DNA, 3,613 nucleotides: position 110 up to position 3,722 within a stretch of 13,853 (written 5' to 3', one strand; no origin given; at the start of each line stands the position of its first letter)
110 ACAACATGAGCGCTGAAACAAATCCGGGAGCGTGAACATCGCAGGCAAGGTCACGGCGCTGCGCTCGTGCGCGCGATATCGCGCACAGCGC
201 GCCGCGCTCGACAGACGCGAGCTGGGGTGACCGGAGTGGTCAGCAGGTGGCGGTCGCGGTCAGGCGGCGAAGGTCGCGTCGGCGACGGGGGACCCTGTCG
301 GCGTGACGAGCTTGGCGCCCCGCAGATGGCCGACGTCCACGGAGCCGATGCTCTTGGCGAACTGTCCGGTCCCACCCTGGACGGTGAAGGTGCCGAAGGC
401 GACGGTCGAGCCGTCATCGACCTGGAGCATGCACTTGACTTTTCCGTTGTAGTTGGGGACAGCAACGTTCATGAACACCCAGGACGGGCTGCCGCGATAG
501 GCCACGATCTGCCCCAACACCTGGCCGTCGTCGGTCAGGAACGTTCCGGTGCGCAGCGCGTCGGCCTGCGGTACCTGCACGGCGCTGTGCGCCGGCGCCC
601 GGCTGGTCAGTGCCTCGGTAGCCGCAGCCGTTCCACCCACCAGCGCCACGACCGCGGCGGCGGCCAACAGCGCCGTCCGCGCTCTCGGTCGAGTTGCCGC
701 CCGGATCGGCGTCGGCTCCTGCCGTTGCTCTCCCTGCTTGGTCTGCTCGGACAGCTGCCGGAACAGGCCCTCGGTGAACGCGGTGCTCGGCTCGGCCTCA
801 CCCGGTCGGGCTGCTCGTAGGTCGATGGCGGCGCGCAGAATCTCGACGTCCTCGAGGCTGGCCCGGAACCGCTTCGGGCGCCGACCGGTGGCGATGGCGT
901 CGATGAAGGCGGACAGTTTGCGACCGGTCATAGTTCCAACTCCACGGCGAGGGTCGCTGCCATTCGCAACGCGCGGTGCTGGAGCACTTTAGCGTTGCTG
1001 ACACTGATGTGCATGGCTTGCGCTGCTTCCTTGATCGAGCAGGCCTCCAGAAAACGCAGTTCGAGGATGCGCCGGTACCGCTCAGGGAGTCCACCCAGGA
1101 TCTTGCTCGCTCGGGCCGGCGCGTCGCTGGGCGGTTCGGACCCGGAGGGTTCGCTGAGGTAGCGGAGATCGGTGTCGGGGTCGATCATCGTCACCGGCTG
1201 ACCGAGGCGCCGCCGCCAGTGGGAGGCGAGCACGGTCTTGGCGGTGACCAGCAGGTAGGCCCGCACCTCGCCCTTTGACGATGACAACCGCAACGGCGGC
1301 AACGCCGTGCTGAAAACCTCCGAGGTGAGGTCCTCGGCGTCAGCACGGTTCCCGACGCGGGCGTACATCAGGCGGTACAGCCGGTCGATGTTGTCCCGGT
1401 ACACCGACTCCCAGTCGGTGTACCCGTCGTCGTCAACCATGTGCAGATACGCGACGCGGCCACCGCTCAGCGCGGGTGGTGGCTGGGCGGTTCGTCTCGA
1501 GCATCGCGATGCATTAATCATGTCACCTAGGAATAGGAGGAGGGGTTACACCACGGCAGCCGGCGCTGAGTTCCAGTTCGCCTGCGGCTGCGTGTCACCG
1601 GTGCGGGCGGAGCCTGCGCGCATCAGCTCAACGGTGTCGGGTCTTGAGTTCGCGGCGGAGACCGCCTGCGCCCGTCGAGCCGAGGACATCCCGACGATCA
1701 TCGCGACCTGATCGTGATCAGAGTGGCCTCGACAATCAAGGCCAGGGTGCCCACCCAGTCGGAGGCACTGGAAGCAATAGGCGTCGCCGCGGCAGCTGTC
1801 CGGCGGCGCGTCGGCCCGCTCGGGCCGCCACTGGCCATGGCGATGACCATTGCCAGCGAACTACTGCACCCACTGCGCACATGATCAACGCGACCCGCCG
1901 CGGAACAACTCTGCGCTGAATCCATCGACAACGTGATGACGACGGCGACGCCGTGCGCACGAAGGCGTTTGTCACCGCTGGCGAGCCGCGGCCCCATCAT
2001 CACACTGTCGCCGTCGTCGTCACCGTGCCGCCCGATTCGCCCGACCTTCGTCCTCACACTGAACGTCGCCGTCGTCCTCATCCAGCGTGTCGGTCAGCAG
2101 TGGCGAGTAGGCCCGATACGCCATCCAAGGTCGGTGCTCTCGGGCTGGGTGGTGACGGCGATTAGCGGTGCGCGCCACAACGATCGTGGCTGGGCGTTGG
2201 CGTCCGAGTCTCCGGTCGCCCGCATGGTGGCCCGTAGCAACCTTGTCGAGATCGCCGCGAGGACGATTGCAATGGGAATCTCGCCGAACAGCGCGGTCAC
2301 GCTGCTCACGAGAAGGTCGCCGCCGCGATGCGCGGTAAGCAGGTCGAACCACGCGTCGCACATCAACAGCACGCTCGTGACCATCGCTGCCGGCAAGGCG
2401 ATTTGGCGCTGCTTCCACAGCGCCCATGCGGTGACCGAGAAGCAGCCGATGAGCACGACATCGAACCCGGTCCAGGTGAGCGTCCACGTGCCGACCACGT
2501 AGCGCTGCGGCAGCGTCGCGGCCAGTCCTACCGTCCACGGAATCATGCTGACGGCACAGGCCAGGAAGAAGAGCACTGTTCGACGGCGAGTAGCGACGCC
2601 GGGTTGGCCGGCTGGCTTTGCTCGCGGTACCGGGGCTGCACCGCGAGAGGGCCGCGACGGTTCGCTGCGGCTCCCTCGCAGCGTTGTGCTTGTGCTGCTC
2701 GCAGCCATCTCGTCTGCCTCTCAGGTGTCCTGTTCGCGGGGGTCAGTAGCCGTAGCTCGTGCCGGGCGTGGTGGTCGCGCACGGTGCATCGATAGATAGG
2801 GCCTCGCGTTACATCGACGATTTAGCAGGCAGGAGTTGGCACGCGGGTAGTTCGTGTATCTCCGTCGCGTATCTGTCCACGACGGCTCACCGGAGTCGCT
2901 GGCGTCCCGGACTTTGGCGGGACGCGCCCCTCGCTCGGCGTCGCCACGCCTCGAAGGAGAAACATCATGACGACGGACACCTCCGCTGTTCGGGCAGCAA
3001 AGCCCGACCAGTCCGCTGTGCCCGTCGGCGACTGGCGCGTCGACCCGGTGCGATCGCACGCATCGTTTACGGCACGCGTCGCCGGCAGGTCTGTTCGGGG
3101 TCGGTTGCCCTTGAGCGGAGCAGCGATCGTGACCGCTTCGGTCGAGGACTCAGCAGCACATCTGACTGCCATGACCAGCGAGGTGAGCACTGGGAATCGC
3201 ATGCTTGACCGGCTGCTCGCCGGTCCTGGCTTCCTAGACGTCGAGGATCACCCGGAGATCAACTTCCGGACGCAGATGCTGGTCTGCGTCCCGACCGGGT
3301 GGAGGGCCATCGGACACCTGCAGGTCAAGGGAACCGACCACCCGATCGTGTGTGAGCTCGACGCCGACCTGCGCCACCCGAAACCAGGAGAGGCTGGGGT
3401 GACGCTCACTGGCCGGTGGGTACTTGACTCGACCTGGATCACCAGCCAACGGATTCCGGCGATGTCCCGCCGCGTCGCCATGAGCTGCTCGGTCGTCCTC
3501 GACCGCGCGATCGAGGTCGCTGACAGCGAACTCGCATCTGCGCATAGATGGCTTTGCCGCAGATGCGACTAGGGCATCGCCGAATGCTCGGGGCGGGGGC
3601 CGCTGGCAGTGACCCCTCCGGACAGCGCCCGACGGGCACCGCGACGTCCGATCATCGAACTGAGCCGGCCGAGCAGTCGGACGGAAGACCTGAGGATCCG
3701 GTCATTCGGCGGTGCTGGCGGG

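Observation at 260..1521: ECF sigma / anti-sigma pair with a distinctive extracytoplasmic sensor domain, next to the secreted-protein genes it may control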

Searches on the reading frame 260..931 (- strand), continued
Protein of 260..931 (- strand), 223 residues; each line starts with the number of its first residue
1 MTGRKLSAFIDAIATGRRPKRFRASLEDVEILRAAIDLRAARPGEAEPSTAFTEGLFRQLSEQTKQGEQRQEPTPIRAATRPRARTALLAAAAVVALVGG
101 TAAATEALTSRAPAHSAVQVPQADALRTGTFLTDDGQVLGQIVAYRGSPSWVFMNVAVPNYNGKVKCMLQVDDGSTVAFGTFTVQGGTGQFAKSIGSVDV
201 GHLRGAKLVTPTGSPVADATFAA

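Call 79: find_encoding_contigs(protein=P0333, flank=4000, max_places=1)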
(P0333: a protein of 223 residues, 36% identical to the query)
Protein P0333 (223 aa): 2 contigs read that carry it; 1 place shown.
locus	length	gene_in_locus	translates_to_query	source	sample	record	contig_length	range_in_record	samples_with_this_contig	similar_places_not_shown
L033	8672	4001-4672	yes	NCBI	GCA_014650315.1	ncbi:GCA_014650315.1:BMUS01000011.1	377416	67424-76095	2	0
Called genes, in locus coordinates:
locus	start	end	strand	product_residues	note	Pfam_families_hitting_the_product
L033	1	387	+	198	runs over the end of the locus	PF01872:RibD_C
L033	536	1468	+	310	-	PF01047:MarR, PF12802:MarR_2, PF00583:Acetyltransf_1, PF13673:Acetyltransf_10, PF13508:Acetyltransf_7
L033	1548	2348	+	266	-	PF01261:AP_endonuc_2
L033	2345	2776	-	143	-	-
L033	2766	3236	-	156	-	PF13473:Cupredoxin_1 (weak)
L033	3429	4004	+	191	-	PF04542:Sigma70_r2, PF08281:Sigma70_r4_2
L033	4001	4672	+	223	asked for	-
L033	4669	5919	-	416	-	PF00275:EPSP_synthase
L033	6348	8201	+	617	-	PF00933:Glyco_hydro_3, PF01915:Glyco_hydro_3_C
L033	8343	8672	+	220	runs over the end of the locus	-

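Call 80: find_encoding_contigs(protein=P0362, flank=4000, max_places=1)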
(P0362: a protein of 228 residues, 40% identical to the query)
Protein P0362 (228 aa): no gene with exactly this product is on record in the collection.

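Call 81: find_encoding_contigs(protein=P0357, flank=4000, max_places=1)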
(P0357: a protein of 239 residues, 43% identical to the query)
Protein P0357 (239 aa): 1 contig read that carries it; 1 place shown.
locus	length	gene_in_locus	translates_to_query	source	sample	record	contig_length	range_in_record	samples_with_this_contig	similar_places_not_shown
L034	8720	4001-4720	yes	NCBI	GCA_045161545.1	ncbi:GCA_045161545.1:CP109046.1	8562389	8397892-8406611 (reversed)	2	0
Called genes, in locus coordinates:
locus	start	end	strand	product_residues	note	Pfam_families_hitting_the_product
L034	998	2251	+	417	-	PF17964:Big_10, PF13205:Big_5 (weak), PF03734:YkuD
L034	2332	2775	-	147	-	-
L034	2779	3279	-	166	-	-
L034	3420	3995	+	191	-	PF04542:Sigma70_r2, PF08281:Sigma70_r4_2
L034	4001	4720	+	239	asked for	-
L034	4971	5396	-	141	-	PF14087:DUF4267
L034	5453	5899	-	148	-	PF08592:Anthrone_oxy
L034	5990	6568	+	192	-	PF00440:TetR_N, PF13305:TetR_C_33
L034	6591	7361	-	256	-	-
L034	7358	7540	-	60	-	-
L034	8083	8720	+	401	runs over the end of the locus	PF00067:p450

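Call 88: search_protein_families(library=pfam, alignment_id=A1, max_evalue=5)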
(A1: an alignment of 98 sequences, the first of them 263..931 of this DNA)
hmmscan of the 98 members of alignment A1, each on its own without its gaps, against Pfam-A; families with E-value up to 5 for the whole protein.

A. member 1, window:263-931:- (223 aa): 1 family
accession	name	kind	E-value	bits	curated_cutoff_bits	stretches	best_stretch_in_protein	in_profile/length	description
PF10099.14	RskA_C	-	0.012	16.3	29.4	1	88-193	2-104/135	Anti-sigma-K factor rskA, C-terminal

B. families by the number of members that match (of 98 scanned): 27 families (the first 25 are shown)
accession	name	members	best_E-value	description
PF11239.13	DUF3040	9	0.026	Protein of unknown function (DUF3040)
PF10814.13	CwsA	3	0.01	Cell wall synthesis protein CwsA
PF10099.14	RskA_C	3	0.011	Anti-sigma-K factor rskA, C-terminal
PF16810.10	RXLR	3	0.51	RXLR phytopathogen effector protein, Avirulence activity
PF17617.7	US10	2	0.031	Viral unique short region 10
PF24030.1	DUF7341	2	0.073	Domain of unknown function (DUF7341)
PF14397.11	ATPgrasp_ST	2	0.25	Sugar-transfer associated ATP-grasp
PF11729.14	Capsid-VNN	1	0.002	nodavirus capsid protein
PF07085.17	DRTGG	1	0.0026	DRTGG domain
PF19946.4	DUF6408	1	0.02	Family of unknown function (DUF6408)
PF14019.11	DUF4235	1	0.022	Protein of unknown function (DUF4235)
PF09450.16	DUF2019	1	0.026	Domain of unknown function (DUF2019)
PF23920.1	DUF7259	1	0.03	Domain of unknown function (DUF7259)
PF19747.4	DUF6234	1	0.051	Family of unknown function (DUF6234)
PF16840.10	ACTL7A_N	1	0.061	Actin-like protein 7A N-terminus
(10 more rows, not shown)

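Call 90: search_protein_families(library=pfam, alignment_id=A5, max_evalue=5)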
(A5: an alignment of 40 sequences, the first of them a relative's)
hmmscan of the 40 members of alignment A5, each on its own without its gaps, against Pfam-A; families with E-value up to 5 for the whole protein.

A. member 1, P0186 (267 aa): 1 family
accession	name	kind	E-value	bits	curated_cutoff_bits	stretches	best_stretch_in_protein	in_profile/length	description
PF13490.11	zf-HC2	-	0.05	14.2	22.2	1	6-40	1-35/35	Putative zinc-finger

B. families by the number of members that match (of 40 scanned): 34 families (the first 25 are shown)
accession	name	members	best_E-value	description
PF13490.11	zf-HC2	39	2.6e-07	Putative zinc-finger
PF11859.13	DUF3379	7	0.0049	Protein of unknown function (DUF3379)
PF11239.13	DUF3040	5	0.0045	Protein of unknown function (DUF3040)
PF22618.1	RskA_N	2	0.013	Anti-sigma-K factor RskA, N-terminal domain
PF23455.1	DUF7129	2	0.014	Domain of unknown function (DUF7129)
PF01565.28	FAD_binding_4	2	0.032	FAD binding domain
PF06072.16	Herpes_US9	2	0.11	Alphaherpesvirus tegument protein US9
PF22447.2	EEP_ig-like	1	0.00093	Endonuclease/exonuclease/phosphatase family, ig-like domain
PF11837.13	INV_N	1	0.0025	Beta-fructofuranosidase, N-terminal domain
PF14155.11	DUF4307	1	0.015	Domain of unknown function (DUF4307)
PF00429.24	TLV_coat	1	0.015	ENV polyprotein (coat polyprotein)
PF23794.1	Phage_Gp84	1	0.017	Mycobacterium phage Gp84-like protein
PF17164.10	DUF5122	1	0.042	Domain of unknown function (DUF5122) beta-propeller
PF12693.12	GspL_C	1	0.049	GspL periplasmic domain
PF19659.4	DUF6162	1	0.056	Family of unknown function (DUF6162)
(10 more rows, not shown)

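Call 101: predict_structure(alignment_id=A6)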
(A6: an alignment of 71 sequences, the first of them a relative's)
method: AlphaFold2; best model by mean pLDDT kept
length: 232 residues; sequences in the alignment: 71
mean_pLDDT: 82.3   pTM: 0.53
mean pLDDT of the five models: 82.3, 81.8, 81.2, 80.2, 80.0
residues with pLDDT >= 90: 136; 70-90: 35; 50-70: 40; < 50: 21
segments of 3 or more residues with pLDDT < 50: 103-105, 107-115, 117-122
pLDDT, mean of each block of 10 residues (from residue 1): 93 96 95 98 95 74 72 66 54 56 47 44 69 97 94 96 83 97 96 95 95 96 90 58
secondary structure, 60 per line:
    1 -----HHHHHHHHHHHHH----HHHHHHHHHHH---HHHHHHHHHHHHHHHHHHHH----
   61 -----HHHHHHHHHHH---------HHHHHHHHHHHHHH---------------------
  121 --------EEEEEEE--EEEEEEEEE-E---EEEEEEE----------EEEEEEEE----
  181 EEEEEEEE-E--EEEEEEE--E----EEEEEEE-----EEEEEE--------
elements in order: H6-18 H23-33 H37-56 H66-76 H86-99 E129-135 E138-146 E152-158 E169-176 E181-188 E193-199 E207-213 E219-224

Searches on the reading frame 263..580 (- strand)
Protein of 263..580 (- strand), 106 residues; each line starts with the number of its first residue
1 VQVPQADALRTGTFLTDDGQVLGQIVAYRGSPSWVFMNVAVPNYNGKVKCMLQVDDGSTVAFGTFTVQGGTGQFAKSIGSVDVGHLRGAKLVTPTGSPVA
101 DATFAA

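Call 60: search_protein_families(library=pfam, alignment_id=A2, max_evalue=5)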
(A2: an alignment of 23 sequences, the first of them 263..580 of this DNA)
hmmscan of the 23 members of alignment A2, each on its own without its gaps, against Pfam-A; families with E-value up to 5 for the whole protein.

A. member 1, window:263-580:- (106 aa): 0 families

B. families by the number of members that match (of 23 scanned): 6 families
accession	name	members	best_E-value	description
PF13313.11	DUF4082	2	0.0075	Domain of unknown function (DUF4082)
PF01565.28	FAD_binding_4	2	0.011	FAD binding domain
PF01356.24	A_amylase_inhib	1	0.018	Alpha amylase inhibitor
PF19612.4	DUF6117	1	0.055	Family of unknown function (DUF6117)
PF05526.16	R_equi_Vir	1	0.067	Rhodococcus equi virulence-associated protein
PF05895.17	DUF859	1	0.088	Siphovirus protein of unknown function (DUF859)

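Call 61: search_solved_structures(query=A2, max_evalue=10)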
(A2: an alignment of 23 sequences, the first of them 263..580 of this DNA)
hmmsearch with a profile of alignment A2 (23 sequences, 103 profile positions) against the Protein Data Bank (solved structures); distinct sequences matched with E-value up to 10: 0.

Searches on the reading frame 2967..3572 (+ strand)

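Call 4: search_protein_families(library=pfam, proteins=[window:2967-3572:+], max_evalue=0.01)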
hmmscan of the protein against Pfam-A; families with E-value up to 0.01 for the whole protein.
window:2967-3572:+ (201 aa): 1 family
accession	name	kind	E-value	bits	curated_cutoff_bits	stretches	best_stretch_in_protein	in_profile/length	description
PF04264.18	YceI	-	2.6e-14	54.3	23.7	1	23-135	1-112/150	YceI-like domain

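Call 5: search_protein_families(library=ncbifam, proteins=[window:2967-3572:+], max_evalue=0.01)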
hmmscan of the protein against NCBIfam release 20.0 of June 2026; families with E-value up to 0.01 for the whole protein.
window:2967-3572:+ (201 aa): 0 families
